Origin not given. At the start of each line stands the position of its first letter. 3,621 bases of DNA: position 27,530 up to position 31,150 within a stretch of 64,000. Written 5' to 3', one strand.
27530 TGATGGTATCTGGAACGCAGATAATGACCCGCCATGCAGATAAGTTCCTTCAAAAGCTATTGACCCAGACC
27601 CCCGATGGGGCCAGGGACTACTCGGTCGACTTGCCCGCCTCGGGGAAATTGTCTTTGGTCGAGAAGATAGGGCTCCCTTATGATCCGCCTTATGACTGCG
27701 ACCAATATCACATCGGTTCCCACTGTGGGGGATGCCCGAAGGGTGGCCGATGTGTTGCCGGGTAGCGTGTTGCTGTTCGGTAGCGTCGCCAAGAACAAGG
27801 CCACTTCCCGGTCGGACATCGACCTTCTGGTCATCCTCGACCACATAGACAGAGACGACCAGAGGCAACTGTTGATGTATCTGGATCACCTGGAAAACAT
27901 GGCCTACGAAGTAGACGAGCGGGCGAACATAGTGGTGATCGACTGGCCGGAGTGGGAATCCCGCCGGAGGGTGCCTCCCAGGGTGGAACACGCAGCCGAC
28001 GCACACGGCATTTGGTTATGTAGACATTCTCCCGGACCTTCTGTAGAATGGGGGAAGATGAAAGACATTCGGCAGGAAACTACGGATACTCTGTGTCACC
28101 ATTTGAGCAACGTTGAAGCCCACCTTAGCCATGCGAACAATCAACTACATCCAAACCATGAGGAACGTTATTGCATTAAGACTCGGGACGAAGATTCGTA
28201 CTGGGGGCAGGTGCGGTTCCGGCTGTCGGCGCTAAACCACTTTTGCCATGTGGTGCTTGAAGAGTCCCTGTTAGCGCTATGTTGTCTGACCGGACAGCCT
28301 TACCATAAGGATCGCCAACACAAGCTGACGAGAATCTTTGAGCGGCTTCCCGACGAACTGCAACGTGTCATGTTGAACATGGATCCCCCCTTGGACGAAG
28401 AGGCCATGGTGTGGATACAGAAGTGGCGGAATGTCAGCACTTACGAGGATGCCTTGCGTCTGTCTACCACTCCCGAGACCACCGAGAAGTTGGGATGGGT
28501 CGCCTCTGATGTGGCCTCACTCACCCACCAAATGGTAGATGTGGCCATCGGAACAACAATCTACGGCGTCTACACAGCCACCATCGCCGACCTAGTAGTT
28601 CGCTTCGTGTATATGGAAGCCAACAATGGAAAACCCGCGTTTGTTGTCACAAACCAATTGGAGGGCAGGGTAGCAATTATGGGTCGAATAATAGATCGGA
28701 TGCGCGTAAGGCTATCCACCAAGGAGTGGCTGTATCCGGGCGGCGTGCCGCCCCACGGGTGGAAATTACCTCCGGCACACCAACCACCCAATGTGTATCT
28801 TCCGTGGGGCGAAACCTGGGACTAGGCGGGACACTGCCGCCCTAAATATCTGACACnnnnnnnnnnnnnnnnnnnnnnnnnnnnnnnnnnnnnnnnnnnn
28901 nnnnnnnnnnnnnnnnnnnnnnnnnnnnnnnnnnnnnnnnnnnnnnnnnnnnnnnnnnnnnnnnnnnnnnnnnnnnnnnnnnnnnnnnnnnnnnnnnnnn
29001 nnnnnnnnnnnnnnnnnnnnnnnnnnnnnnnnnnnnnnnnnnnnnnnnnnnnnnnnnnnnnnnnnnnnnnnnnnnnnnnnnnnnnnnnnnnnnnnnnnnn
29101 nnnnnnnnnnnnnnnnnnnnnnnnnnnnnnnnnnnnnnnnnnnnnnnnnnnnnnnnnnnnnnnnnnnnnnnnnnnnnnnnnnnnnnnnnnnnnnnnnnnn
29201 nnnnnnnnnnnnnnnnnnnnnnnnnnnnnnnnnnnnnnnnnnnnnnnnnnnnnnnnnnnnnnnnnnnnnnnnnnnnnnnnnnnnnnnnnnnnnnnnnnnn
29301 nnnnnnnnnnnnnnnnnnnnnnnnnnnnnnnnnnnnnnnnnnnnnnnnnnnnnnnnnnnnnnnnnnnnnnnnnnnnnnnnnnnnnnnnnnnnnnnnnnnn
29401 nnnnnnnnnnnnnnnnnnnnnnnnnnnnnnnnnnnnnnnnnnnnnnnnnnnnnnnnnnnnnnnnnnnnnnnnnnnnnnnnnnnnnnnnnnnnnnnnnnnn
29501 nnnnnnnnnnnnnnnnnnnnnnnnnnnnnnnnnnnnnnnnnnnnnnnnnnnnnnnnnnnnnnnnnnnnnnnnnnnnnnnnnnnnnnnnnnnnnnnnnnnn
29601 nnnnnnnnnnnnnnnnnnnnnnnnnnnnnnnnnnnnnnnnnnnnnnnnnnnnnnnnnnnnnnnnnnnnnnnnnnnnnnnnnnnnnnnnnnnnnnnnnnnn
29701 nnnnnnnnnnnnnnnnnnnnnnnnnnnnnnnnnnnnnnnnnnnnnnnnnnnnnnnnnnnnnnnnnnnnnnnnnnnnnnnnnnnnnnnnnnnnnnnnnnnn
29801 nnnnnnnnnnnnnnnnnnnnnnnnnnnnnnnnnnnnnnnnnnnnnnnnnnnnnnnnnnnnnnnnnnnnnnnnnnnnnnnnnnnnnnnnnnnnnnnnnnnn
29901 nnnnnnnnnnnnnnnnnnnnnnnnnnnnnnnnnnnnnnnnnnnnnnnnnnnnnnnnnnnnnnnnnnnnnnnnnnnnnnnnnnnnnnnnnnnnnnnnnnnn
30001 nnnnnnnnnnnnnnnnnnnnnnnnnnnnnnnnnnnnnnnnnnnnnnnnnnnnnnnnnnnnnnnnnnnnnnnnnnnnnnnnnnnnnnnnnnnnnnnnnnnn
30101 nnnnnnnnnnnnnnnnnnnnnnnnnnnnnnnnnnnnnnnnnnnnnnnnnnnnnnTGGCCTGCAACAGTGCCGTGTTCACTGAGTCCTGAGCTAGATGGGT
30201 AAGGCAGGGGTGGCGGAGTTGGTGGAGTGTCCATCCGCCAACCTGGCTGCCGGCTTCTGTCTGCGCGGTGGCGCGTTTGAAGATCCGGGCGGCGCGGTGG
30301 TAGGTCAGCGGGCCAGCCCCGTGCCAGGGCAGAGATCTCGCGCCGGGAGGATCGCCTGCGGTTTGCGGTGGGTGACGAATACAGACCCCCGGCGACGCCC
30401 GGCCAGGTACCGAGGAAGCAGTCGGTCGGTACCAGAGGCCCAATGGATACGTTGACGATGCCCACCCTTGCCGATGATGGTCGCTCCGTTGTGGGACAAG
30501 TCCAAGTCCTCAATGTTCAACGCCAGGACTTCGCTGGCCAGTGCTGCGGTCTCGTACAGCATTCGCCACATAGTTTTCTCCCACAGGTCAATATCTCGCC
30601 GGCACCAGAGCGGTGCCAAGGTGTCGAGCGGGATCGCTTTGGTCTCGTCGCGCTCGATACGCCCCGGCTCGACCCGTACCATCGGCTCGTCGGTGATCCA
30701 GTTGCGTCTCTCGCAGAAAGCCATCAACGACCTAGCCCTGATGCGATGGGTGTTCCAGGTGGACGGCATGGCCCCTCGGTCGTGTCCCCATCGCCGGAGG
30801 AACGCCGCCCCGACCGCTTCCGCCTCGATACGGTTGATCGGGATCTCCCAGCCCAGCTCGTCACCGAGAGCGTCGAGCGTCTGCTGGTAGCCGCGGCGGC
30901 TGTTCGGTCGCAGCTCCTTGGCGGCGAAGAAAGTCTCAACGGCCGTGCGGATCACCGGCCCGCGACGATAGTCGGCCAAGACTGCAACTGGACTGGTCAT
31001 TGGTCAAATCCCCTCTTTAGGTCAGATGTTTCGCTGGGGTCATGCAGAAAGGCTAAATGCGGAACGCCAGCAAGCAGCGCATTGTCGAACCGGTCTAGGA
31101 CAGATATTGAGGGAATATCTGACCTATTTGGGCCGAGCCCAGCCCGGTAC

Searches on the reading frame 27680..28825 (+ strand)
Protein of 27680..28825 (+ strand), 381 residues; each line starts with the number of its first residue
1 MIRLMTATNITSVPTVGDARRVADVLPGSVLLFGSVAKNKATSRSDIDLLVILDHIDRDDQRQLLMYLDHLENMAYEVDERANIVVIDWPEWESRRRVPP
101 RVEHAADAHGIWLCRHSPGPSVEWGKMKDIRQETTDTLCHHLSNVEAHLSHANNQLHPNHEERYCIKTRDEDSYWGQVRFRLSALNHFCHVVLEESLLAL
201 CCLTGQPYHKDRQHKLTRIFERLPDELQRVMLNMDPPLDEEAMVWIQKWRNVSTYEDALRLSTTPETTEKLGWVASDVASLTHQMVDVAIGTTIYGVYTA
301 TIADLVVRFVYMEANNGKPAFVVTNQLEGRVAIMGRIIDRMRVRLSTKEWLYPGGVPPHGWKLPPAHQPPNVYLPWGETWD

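Call 3: search_protein_families(library=pfam, proteins=[window:27680-28825:+], max_evalue=0.1)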
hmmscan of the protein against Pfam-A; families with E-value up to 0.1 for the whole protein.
window:27680-28825:+ (381 aa): 5 families
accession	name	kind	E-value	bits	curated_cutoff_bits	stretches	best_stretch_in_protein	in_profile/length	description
PF18765.7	Polbeta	-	1.3e-07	32.1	26.9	1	30-79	16-65/93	Polymerase beta, Nucleotidyltransferase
PF01909.29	NTP_transf_2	-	3.6e-07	30.9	21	1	28-64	15-51/93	Nucleotidyltransferase domain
PF10620.15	MdcG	-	0.0093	16.3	26.5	1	28-96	29-104/121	Phosphoribosyl-dephospho-CoA transferase MdcG C-terminal domain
PF22600.2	MTPAP-like_central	-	0.012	16.2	27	1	30-76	42-85/139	Poly(A) RNA polymerase, mitochondrial-like, central palm domain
PF20879.2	SidM_N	-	0.081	12.6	27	0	30-71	62-104/285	SidM, N-terminal domain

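Call 4: search_protein_families(library=padloc, proteins=[window:27680-28825:+], max_evalue=0.1)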
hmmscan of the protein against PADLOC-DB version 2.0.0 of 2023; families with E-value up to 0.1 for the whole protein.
window:27680-28825:+ (381 aa): 10 families
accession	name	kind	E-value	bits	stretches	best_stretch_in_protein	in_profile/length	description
PDLC04903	PDC-S09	-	5.6e-08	31.1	1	29-95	28-93/108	-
PDLC04904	PDC-S09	-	1.1e-07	30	1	30-71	28-70/104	-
PDLC04368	PDC-M05A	-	1.3e-07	29.6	1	31-96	111-170/201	-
PDLC04907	PDC-S09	-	3.9e-07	28.2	1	29-101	29-97/114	-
PDLC04902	PDC-S09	-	9.5e-07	27.1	1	30-66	24-62/97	-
PDLC04906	PDC-S09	-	2.9e-06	25.6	1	30-69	27-68/98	-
PDLC04372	PDC-M05A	-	5.3e-05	21.5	1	30-65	79-114/167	-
PDLC04905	PDC-S09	-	0.00011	20.5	1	31-73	25-68/101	-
PDLC04369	PDC-M05A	-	0.00015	19.4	1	30-56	106-132/201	-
PDLC04778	PDC-M70A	-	0.002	15.5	1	28-62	48-82/355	-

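Call 5: search_protein_families(library=ncbifam, proteins=[window:27680-28825:+], max_evalue=0.1)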
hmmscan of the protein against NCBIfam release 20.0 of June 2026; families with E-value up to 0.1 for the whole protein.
window:27680-28825:+ (381 aa): 4 families
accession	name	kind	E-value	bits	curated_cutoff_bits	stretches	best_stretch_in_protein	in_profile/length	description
NF047752.1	MntA_antitoxin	equivalog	3.5e-07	30.1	60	1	30-75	10-53/106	type VII toxin-antitoxin system MntA family adenylyltransferase antitoxin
NF051895.1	anti_phage_HalB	equivalog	0.0013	18.4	190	1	30-55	2-27/211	anti-phage Hailong system nucleotidyltransferase HalB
NF010309.0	PRK13746.1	subfamily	0.014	14.8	193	1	29-71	30-71/263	aminoglycoside adenylyltransferase family protein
NF012212.1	ANT_9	subfamily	0.017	14.4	340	1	29-66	23-60/249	aminoglycoside nucleotidyltransferase ANT(9)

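Call 6: find_homologous_proteins(query=window:27680-28825:+)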
Query window:27680-28825:+ (381 aa): 22 proteins with E <= 0.001 among 4583 candidates.
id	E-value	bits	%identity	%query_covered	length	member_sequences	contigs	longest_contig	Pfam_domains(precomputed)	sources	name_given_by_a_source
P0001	1.9e-264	894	100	100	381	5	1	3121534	PF18765.8,PF01909.30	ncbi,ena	-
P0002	7.0e-255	863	97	100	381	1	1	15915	PF18765.8,PF01909.30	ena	-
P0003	1.1e-177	609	71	99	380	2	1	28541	PF18765.8,PF01909.30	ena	-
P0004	1.1e-174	599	69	100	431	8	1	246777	PF18765.8,PF01909.30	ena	-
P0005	2.3e-172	591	70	100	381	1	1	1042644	PF18765.8,PF01909.30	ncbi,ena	-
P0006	1.7e-165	569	69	94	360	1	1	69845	PF18765.8,PF01909.30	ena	-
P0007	2.0e-161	555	66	100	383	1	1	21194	PF18765.8,PF01909.30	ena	-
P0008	5.1e-85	304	42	98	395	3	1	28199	PF01909.30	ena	-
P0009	5.2e-85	304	42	99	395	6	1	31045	PF18765.8,PF01909.30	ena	-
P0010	1.6e-81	292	43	96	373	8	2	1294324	PF18765.8,PF01909.30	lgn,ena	-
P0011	1.4e-52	197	34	93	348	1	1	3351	PF18765.8,PF01909.30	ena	-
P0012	1.2e-51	194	32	95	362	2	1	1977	-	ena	-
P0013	1.3e-50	190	33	94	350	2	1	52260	PF18765.8,PF01909.30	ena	-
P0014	2.2e-43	167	33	93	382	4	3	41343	PF18765.8,PF01909.30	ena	-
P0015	5.8e-41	159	32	92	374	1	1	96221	PF18765.8,PF01909.30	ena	-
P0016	1.9e-40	157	31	95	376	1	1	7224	PF18765.8,PF01909.30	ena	-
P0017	2.8e-40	156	32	92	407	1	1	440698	PF18765.8,PF01909.30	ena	-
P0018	4.4e-39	152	32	93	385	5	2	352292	PF18765.8,PF01909.30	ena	-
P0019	4.2e-38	149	47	43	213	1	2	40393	PF18765.8,PF01909.30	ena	-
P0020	5.3e-32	129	29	92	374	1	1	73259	PF18765.8,PF01909.30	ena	-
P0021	7.0e-32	129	29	93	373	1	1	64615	PF18765.8,PF01909.30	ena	-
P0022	1.1e-31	128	36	54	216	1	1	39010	PF18765.8,PF01909.30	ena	-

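Call 8: find_encoding_contigs(protein=P0001, flank=8000, max_places=3)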
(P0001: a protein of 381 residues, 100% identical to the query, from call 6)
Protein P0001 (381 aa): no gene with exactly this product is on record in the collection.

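Call 9: find_encoding_contigs(protein=P0005, flank=8000, max_places=3)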
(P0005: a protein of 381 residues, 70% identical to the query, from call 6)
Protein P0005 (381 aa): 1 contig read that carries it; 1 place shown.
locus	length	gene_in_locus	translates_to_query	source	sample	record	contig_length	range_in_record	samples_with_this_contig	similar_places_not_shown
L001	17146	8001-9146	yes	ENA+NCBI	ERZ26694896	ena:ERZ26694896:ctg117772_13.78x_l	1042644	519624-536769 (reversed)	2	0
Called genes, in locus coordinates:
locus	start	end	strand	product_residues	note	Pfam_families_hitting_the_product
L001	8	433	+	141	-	-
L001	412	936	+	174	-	PF19502:DUF6036 (faint)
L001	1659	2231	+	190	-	-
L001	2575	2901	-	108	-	-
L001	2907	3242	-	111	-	PF01909:NTP_transf_2, PF18765:Polbeta (weak)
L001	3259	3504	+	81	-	-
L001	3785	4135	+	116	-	-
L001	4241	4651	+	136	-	-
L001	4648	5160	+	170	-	PF02518:HATPase_c (weak)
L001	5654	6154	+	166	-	-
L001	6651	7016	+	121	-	-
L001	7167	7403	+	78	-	-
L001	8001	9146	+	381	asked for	PF01909:NTP_transf_2 (weak), PF18765:Polbeta (weak)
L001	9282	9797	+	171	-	-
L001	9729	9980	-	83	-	-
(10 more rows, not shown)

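Call 10: find_encoding_contigs(protein=P0010, flank=8000, max_places=3)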
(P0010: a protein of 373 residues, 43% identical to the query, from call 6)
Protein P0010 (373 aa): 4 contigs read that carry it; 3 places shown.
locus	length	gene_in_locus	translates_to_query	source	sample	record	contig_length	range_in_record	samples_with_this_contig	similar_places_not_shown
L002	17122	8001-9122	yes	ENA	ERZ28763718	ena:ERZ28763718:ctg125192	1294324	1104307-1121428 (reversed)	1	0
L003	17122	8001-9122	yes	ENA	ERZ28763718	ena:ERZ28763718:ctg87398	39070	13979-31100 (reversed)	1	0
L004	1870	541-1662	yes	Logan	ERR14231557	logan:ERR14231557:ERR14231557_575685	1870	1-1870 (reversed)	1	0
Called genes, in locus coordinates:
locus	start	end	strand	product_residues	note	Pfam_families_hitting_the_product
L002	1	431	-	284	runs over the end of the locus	PF00288:GHMP_kinases_N, PF08544:GHMP_kinases_C (faint)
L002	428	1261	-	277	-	PF00398:RrnaAD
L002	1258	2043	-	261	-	PF01026:TatD_DNase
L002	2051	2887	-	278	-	PF00590:TP_methylase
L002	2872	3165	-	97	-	-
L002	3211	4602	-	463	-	-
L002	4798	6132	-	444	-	PF26686:DUF8575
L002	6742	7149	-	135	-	-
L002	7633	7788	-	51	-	-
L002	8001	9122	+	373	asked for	PF01909:NTP_transf_2, PF18765:Polbeta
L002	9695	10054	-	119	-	-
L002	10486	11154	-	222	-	PF10387:DUF2442 (faint)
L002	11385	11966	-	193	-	-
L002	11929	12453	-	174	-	-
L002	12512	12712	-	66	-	-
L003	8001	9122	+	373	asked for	PF01909:NTP_transf_2, PF18765:Polbeta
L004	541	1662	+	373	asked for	PF01909:NTP_transf_2, PF18765:Polbeta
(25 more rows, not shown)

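Call 15: find_related_loci(query=A1, collection=genome_contigs, flank=8000)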
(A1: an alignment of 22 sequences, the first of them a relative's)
Query A1 (381 aa) in genome_contigs; peptide patterns used: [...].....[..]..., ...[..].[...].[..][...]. (x = any residue, [..] = any of these).
599 stretches matched a pattern (row limit reached: there are more); 85 encode a relative of the query (tblastn E <= 1e-3); the best 80 are kept; 79 distinct loci.
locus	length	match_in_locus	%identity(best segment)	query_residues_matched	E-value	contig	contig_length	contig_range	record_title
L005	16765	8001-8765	27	6-258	1e-17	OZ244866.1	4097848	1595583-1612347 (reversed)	MAG: Candidatus Aldehydirespirator sp. isolate 5d9a7b39-b96f-476b-9b06-807c01473320 genome assembly, chromosome: 1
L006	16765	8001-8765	27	6-258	2e-14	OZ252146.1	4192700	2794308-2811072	MAG: Candidatus Aldehydirespirator sp. isolate fd067d44-95a4-4330-b63d-26ca3bb23c52 genome assembly, chromosome: 1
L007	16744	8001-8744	26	11-256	1e-7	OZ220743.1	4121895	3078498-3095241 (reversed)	MAG: Acidimicrobiales bacterium isolate dadfcd55-464f-4f03-9875-fa0eca1464b2 genome assembly, chromosome: 1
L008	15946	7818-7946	53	19-61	2e-7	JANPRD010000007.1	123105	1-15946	MAG: Methanophagales archaeon isolate AOM70-1 c_000000000183, whole genome shotgun sequence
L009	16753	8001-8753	25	9-255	3e-10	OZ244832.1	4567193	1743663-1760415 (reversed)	MAG: Candidatus Aldehydirespirator sp. isolate 45bd059b-89eb-4db7-924e-096435c6defb genome assembly, chromosome: 1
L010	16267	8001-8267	36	20-111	3e-7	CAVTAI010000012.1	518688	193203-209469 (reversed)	MAG: uncultured Acidobacteriota bacterium isolate MFD04651.bin.2.135 genome assembly, contig: contig_5206, whole genome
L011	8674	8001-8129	51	19-61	6e-7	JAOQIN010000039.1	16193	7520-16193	MAG: Candidatus Methanoxibalbensis ujae isolate NA091.008_2 NODE_39, whole genome shotgun sequence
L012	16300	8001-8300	34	27-124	8e-7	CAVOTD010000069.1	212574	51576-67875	MAG: uncultured Alphaproteobacteria bacterium isolate MFD00125.bin.2.43 genome assembly, contig: contig_46553, whole gen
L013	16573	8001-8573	30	29-226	1e-6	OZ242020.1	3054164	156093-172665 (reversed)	MAG: Candidatus Aldehydirespirator sp. isolate e313b85e-ec7d-4cdc-85e9-6ebe66dc02c3 genome assembly, chromosome: 1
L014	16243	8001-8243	36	27-111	2e-6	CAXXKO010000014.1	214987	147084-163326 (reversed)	MAG: Alphaproteobacteria bacterium isolate b7ace004-f1ae-41dc-b5a0-472d16b04695 genome assembly, contig: contig_14, whol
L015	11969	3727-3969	31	27-110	2e-6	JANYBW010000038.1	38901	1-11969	MAG: Actinomycetes bacterium isolate 336R_metabinner_10 336R_k141_318553, whole genome shotgun sequence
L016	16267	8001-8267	37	19-95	2e-6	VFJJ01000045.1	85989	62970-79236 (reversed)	MAG: Actinomycetota bacterium isolate Bin_62_11 c_000002410245, whole genome shotgun sequence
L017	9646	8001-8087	72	29-57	3e-6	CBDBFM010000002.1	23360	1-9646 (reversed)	MAG: Candidatus Aldehydirespirator sp. isolate e313b85e-ec7d-4cdc-85e9-6ebe66dc02c3 genome assembly, contig: contig_2, w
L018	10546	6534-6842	32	1-110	2e-6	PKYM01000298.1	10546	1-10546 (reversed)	MAG: Actinomycetota bacterium isolate palsa_645 73.20120500_P19.15_contig_7071, whole genome shotgun sequence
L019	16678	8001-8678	26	7-228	5e-6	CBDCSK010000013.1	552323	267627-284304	MAG: Candidatus Aldehydirespirator sp. isolate 158ad01d-a0e1-4362-9a4e-647a92b6262f genome assembly, contig: contig_13,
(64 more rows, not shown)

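Call 17: list_cluster_members(proteins=[P0001, P0023, P0005, P0010])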
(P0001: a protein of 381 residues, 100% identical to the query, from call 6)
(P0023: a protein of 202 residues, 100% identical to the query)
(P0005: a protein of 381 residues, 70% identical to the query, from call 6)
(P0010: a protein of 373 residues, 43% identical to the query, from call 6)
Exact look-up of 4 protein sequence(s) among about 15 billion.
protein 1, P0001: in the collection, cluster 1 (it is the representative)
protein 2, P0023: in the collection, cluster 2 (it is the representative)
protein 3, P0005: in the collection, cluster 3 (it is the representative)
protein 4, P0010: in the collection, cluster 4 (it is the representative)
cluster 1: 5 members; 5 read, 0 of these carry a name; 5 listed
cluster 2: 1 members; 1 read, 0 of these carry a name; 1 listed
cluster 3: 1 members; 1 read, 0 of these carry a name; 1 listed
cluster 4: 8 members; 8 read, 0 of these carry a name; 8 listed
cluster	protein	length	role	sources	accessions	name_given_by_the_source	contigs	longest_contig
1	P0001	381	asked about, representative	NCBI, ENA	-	-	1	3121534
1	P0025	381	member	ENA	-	-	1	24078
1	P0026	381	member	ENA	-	-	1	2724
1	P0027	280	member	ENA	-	-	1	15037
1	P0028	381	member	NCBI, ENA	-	-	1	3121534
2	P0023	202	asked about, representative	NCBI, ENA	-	-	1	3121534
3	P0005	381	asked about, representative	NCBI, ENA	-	-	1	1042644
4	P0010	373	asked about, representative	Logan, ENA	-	-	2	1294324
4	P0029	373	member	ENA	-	-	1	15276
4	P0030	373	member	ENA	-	-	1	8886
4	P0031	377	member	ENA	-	-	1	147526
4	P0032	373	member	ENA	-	-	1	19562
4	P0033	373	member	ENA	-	-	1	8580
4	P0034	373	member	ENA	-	-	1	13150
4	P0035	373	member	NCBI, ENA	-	-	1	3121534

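Call 19: predict_structure(alignment_id=A1)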
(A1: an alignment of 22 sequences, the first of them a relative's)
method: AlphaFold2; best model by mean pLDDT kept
length: 381 residues; sequences in the alignment: 22
mean_pLDDT: 78.5   pTM: 0.76
mean pLDDT of the five models: 78.5, 77.5, 71.3, 71.3, 68.9
residues with pLDDT >= 90: 138; 70-90: 150; 50-70: 41; < 50: 52
segments of 3 or more residues with pLDDT < 50: 1-9, 253-256, 262-283, 368-381
pLDDT, mean of each block of 10 residues (from residue 1): 37 91 97 91 89 90 88 92 92 88 88 94 91 91 94 90 91 78 80 88 76 66 84 75 67 50 45 39 55 76 90 84 91 94 82 77 56 42 37
secondary structure, 60 per line:
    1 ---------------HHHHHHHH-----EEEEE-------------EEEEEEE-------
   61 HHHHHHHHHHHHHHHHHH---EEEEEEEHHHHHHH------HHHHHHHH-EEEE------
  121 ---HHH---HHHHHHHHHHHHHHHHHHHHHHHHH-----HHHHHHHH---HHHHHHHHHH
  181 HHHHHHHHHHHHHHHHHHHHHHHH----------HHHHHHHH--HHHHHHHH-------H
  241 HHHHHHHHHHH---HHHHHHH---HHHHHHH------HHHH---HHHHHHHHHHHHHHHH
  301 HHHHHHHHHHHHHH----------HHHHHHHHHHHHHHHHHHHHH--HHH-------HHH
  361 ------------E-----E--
elements in order: H16-23 E29-33 E47-53 H61-78 E82-88 H89-95 H102-109 E111-114 H130-154 H160-167 H171-204 H215-222 H225-232 H240-251 H255-261 H265-271 H278-281 H285-314 H325-345

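Call 24: search_protein_representatives(alignment_id=A1)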
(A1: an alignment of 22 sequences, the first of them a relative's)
Query: 22 sequences, 368 profile positions. Proteins with E-value up to 0.001 (for the whole library): 2674; up to 1e-10: 314; up to 1e-30: 33. The best 150 are listed.
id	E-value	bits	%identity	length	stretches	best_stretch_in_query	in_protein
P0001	1.9e-164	563.4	-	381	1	2-368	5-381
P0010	1.3e-140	484.9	-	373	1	5-363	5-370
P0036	1.2e-135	468.7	-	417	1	9-367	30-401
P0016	6.2e-133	459.7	-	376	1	2-366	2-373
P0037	2.0e-124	431.7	-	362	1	8-360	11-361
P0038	8.7e-109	380.2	-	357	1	8-363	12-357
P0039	3.3e-93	329.0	-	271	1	3-238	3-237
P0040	7.0e-92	324.6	-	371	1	8-364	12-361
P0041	8.1e-86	304.7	-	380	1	9-364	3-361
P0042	2.1e-75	270.4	-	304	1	49-362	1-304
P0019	2.7e-65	237.1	-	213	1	3-168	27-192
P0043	1.5e-56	208.3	-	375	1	7-367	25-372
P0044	5.8e-53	196.6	-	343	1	19-319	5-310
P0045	7.7e-50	186.3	-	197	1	121-301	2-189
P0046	4.2e-38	147.6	-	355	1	4-291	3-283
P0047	5.4e-38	147.3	-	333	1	9-255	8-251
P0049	5.5e-36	140.7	-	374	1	4-262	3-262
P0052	7.7e-35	136.9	-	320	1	8-286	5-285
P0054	1.3e-33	132.9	-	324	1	5-300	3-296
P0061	8.1e-32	127.0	-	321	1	10-302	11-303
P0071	1.5e-29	119.5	-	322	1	6-303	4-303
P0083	1.5e-27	112.9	-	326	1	9-304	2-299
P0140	3.6e-22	95.2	-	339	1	7-315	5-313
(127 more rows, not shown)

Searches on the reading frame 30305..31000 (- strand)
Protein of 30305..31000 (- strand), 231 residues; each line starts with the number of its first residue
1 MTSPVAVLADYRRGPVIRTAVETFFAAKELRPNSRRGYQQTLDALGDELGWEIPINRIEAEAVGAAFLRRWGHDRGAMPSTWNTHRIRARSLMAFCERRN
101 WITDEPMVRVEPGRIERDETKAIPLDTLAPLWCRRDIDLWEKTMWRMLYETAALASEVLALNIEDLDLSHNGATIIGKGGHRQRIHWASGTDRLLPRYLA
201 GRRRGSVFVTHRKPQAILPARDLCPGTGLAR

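Call 57: search_protein_families(library=pfam, proteins=[window:30305-31000:-], max_evalue=0.001)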
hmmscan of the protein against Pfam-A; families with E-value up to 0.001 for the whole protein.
window:30305-31000:- (231 aa): 2 families
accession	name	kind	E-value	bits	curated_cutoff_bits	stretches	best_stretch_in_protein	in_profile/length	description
PF00589.27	Phage_integrase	-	3.1e-05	24.3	27.1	1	136-212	19-101/172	Phage integrase family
PF02899.23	Phage_int_SAM_1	-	0.00057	20.6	22.3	1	23-99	7-82/83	Phage integrase, N-terminal SAM-like domain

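Call 88: search_protein_families(library=ncbifam, proteins=[window:30305-31000:-], max_evalue=0.01)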
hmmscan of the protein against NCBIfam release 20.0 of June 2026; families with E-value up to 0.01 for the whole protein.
window:30305-31000:- (231 aa): 5 families
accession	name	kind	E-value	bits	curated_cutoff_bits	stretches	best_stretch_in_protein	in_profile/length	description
NF001399.0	PRK00283.1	subfamily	2.5e-11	43.4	279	1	17-204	9-199/300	tyrosine recombinase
TIGR02224.1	recomb_XerC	equivalog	2.6e-11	43.4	335.15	1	32-204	15-193/295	tyrosine recombinase XerC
TIGR02225.1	recomb_XerD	equivalog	1.3e-10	41.1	329.6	1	25-207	8-192/290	site-specific tyrosine recombinase XerD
NF040815.2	recomb_XerA_Arch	equivalog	4.3e-08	33.1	220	1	67-214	46-189/263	site-specific tyrosine recombinase/integron integrase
NF003462.0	PRK05084.1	equivalog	0.00049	18.9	267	1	147-204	203-260/360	tyrosine recombinase XerS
